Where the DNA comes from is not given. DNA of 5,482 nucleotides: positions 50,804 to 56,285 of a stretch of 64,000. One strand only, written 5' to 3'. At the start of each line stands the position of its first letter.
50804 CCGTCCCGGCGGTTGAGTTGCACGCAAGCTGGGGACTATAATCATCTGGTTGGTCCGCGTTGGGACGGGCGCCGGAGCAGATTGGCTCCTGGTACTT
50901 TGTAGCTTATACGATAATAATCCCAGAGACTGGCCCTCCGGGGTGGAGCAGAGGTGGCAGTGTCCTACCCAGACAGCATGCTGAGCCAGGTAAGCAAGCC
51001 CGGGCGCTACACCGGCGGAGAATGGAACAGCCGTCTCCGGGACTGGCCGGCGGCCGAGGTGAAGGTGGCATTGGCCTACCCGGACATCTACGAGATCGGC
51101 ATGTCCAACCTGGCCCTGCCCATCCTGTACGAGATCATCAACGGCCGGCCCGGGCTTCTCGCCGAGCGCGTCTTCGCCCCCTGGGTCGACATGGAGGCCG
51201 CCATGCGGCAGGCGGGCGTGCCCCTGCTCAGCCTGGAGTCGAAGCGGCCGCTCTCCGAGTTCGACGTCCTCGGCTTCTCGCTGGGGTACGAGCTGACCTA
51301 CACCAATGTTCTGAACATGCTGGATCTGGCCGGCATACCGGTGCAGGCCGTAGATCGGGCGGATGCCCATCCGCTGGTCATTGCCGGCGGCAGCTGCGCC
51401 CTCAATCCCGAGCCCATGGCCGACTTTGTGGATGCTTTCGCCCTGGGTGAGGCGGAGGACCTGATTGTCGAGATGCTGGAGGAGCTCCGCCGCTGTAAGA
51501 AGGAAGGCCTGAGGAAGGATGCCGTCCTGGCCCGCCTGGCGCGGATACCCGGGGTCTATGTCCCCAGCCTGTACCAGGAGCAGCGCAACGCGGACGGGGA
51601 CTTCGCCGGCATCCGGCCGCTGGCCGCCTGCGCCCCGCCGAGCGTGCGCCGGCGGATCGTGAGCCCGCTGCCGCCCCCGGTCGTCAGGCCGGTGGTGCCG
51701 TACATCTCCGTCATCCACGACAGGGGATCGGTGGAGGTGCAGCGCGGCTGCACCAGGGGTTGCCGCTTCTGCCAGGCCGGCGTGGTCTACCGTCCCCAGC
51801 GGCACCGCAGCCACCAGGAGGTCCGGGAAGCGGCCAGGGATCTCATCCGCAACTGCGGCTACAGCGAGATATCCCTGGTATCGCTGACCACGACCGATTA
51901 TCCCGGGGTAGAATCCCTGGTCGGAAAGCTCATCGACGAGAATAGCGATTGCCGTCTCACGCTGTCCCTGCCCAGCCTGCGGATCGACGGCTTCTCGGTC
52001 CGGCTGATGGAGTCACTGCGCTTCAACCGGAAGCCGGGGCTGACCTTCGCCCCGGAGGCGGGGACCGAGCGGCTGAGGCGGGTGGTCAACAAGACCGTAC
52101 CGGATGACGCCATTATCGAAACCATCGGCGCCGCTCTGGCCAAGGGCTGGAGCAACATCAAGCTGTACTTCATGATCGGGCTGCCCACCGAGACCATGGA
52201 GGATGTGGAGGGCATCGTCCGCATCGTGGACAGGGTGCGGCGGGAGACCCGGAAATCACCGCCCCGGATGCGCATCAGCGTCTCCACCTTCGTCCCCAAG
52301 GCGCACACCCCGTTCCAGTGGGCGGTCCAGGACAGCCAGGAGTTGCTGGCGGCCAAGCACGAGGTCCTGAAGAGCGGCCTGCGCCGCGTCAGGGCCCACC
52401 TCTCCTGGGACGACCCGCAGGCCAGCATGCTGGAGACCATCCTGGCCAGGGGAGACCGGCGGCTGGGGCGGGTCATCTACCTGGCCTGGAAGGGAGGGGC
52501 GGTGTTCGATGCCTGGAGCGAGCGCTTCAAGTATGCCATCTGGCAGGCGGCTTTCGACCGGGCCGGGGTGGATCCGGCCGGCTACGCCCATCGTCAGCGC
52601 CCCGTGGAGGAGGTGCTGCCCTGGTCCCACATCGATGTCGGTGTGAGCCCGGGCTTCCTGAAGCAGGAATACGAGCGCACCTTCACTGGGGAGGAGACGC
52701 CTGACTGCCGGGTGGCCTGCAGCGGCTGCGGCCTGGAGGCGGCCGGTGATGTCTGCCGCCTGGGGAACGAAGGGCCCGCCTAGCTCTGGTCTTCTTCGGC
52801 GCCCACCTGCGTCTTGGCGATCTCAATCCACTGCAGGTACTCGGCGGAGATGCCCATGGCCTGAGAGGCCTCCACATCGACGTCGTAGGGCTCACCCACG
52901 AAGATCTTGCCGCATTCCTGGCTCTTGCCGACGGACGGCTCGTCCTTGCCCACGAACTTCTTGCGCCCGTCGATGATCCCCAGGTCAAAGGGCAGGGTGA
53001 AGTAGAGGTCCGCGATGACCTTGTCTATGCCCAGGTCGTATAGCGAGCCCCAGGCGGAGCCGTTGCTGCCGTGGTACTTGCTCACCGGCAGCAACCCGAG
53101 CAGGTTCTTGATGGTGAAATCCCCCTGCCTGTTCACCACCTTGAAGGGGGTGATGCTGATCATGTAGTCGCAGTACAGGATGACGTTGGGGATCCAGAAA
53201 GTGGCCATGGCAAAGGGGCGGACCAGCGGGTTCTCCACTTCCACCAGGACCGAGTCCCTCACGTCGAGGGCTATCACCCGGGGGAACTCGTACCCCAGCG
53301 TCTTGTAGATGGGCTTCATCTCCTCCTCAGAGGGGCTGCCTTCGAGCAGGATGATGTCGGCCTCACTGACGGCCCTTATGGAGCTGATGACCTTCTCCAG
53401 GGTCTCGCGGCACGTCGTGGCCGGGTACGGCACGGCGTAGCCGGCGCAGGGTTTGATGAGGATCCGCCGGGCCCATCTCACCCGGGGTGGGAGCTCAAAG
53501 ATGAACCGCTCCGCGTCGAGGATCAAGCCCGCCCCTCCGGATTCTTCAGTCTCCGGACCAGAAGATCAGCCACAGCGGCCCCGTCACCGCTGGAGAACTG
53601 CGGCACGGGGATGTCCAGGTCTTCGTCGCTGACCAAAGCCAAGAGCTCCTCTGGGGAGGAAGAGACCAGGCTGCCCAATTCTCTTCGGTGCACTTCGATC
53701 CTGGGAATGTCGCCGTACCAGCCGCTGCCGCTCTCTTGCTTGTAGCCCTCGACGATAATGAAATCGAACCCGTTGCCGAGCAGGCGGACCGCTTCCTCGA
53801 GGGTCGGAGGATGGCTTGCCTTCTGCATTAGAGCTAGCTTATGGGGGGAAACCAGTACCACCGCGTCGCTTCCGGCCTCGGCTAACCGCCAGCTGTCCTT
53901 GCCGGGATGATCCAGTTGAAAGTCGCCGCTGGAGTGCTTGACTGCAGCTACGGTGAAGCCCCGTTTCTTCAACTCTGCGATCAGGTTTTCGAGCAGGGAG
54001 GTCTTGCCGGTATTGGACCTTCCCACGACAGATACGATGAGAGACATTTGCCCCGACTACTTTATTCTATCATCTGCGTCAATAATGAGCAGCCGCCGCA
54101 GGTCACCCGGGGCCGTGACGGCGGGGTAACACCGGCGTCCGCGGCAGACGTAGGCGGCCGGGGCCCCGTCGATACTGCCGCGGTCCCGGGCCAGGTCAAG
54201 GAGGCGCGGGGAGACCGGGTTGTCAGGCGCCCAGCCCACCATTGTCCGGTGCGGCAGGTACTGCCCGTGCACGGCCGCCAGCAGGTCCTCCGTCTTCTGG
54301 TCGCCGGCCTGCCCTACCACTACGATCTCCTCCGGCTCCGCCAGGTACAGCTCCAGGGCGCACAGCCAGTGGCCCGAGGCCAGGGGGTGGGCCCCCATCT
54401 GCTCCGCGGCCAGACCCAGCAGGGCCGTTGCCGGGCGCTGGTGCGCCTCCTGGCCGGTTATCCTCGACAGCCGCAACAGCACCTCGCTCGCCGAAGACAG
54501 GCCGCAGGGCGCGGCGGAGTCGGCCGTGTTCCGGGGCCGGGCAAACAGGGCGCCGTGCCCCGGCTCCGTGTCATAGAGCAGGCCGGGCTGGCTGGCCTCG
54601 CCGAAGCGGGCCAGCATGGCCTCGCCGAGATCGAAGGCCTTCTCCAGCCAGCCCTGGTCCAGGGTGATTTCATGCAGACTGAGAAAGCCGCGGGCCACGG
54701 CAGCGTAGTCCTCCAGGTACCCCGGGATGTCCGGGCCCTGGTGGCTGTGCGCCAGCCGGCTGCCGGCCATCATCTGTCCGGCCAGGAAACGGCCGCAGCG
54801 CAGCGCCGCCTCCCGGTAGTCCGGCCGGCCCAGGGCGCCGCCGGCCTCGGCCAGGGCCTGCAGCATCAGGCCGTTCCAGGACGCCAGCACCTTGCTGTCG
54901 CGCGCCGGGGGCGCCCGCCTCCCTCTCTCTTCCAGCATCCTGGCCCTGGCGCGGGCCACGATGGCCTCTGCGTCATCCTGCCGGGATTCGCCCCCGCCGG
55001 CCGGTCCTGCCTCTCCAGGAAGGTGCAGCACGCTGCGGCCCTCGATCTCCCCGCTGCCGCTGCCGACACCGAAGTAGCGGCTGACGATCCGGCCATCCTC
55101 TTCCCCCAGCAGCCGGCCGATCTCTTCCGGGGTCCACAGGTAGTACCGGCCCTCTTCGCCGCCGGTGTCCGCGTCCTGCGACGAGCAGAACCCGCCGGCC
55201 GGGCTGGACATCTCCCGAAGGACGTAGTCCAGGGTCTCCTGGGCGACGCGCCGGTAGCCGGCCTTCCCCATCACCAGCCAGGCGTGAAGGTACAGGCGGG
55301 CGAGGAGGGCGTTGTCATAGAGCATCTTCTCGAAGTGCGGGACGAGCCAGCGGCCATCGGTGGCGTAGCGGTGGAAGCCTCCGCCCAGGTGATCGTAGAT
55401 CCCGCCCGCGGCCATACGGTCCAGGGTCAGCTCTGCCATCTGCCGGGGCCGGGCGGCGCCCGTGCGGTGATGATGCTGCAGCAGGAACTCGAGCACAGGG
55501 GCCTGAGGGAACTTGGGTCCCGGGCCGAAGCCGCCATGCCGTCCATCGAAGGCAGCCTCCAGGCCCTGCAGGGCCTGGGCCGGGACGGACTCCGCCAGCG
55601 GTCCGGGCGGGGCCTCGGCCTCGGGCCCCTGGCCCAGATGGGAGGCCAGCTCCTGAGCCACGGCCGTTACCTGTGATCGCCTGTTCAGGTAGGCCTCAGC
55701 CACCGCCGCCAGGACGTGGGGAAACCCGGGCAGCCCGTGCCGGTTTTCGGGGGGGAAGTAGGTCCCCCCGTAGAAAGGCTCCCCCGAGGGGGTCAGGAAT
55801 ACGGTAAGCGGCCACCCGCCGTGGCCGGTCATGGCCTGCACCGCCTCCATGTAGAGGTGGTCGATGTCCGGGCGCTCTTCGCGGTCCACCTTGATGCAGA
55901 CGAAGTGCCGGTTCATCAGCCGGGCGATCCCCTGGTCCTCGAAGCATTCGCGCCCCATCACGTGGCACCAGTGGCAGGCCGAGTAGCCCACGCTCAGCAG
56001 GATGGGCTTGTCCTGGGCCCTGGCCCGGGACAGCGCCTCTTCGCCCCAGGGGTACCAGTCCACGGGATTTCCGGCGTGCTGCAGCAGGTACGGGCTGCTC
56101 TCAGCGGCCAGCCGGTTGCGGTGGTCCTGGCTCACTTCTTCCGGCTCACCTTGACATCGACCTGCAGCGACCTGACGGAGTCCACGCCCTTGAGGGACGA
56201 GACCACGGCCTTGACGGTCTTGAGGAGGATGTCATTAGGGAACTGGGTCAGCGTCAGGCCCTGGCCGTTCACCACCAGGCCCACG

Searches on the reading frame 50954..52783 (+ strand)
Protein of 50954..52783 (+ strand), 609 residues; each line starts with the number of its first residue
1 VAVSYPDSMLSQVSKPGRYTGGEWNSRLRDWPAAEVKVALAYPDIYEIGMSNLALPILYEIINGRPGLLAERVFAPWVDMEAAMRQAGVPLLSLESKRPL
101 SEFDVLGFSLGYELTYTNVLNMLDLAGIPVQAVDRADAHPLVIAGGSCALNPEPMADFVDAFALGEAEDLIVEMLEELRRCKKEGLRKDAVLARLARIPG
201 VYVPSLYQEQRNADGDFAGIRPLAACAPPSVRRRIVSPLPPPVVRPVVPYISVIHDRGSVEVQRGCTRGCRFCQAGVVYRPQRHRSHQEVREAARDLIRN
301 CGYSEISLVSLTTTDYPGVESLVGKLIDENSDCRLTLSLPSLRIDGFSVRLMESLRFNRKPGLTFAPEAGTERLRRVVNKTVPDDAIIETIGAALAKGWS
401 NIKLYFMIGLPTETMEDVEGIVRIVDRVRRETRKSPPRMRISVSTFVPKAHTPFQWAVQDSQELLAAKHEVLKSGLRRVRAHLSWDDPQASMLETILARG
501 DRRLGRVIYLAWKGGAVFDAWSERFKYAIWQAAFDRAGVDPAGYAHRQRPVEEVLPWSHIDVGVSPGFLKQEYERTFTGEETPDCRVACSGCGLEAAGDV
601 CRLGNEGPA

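Call 12: search_protein_families(library=pfam, proteins=[window:50954-52783:+], max_evalue=0.001)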
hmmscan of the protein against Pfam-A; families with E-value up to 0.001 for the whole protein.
window:50954-52783:+ (609 aa): 2 families
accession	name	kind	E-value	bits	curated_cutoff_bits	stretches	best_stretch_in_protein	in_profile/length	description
PF19864.5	Radical_SAM_N2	-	1.2e-62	210.3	29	1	56-204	3-151/151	Radical SAM proteins, N-terminal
PF04055.27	Radical_SAM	-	9.1e-23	81.7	29.5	1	260-423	1-164/166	Radical SAM superfamily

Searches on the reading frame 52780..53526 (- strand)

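Call 12: search_protein_families(library=pfam, proteins=[window:52780-53526:-], max_evalue=0.001)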
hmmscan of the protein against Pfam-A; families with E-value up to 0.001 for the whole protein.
window:52780-53526:- (248 aa): 1 family
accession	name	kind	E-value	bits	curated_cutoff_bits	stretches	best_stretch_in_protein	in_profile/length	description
PF04015.17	DUF362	-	6.3e-13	49.7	24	1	22-212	1-189/200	Domain of unknown function (DUF362)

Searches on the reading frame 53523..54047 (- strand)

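Call 14: search_protein_families(library=pfam, proteins=[window:53523-54047:-], max_evalue=0.001)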
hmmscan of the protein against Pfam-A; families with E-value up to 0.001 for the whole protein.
window:53523-54047:- (174 aa): 1 family
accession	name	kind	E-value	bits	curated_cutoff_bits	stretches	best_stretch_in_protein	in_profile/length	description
PF03205.20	MobB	-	1.2e-39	135.6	26.6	1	4-141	1-133/133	Molybdopterin guanine dinucleotide synthesis protein B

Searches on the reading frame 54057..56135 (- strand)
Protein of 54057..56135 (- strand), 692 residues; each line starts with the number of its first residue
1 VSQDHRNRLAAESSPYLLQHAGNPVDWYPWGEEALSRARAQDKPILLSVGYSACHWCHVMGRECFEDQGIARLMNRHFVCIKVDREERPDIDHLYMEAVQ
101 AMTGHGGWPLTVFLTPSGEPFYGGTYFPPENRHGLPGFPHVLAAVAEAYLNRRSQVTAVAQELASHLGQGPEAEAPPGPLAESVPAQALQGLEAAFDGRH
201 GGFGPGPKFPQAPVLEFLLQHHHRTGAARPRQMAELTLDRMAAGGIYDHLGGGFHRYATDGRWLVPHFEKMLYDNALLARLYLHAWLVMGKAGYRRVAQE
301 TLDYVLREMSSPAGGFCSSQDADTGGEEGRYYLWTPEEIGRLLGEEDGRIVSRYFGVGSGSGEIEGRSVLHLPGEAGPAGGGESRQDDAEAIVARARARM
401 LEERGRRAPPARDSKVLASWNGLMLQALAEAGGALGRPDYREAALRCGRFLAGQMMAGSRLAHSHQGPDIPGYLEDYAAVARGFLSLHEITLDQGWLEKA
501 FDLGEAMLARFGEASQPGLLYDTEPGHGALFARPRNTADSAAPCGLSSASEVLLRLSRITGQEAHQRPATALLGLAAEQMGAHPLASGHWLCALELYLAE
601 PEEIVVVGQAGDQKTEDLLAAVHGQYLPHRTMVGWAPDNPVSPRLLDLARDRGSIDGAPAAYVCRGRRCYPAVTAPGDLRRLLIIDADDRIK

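Call 14: search_protein_families(library=pfam, proteins=[window:54057-56135:-], max_evalue=0.001)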
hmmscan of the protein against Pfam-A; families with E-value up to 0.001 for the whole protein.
window:54057-56135:- (692 aa): 2 families
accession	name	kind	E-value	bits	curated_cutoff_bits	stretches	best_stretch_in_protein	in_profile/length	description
PF03190.21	Thioredox_DsbH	-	1.4e-76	256.5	27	1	7-167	2-162/163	Protein of unknown function, DUF255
PF13899.12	Thioredoxin_7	-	6e-11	42.8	27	1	26-116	1-83/83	Thioredoxin-like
